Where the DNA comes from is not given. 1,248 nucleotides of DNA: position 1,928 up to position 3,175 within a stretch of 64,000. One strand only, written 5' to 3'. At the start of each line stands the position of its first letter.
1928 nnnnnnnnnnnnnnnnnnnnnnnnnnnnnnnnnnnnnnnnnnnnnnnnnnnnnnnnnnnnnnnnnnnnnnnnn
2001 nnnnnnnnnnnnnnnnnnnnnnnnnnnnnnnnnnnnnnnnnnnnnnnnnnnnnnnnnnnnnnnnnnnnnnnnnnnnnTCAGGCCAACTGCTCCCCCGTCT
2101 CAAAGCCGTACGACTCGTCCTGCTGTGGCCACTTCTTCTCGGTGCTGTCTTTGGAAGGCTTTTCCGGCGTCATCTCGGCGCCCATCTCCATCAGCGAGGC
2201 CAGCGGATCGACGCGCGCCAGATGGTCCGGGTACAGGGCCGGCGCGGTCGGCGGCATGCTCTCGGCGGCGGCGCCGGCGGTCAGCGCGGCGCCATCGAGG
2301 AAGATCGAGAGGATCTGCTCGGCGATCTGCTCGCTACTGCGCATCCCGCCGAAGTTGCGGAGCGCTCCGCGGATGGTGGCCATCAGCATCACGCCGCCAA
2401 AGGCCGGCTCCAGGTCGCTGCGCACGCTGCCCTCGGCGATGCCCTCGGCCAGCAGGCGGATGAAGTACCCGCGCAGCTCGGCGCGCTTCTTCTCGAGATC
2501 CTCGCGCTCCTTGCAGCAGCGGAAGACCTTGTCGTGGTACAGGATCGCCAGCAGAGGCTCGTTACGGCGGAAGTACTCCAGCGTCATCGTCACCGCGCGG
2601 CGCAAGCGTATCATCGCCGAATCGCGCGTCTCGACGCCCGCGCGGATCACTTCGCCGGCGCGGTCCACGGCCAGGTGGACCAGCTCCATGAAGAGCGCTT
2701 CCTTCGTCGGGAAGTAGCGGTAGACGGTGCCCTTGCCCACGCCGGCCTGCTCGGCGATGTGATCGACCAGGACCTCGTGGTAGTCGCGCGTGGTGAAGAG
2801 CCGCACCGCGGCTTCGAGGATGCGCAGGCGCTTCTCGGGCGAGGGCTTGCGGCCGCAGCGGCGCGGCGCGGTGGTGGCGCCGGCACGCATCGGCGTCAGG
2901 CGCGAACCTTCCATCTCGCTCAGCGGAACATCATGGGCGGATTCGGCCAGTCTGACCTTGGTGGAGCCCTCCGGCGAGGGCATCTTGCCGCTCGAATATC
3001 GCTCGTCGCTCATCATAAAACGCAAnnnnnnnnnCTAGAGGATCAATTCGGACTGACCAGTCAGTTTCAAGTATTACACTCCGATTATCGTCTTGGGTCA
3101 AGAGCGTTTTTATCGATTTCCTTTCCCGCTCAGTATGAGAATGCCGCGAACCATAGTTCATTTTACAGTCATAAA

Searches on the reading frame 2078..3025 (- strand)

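Call 50: search_protein_families(library=pfam, proteins=[window:2078-3025:-], max_evalue=0.0001)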
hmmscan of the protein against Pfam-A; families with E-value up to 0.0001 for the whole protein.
window:2078-3025:- (315 aa): 2 families
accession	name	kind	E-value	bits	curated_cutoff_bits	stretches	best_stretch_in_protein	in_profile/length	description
PF00440.29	TetR_N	-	1.5e-17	63.5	24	1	69-114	1-46/47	Bacterial regulatory proteins, tetR family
PF17932.6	TetR_C_24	-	9.1e-08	32.8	26.4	1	140-245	7-113/114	Tetracyclin repressor-like, C-terminal domain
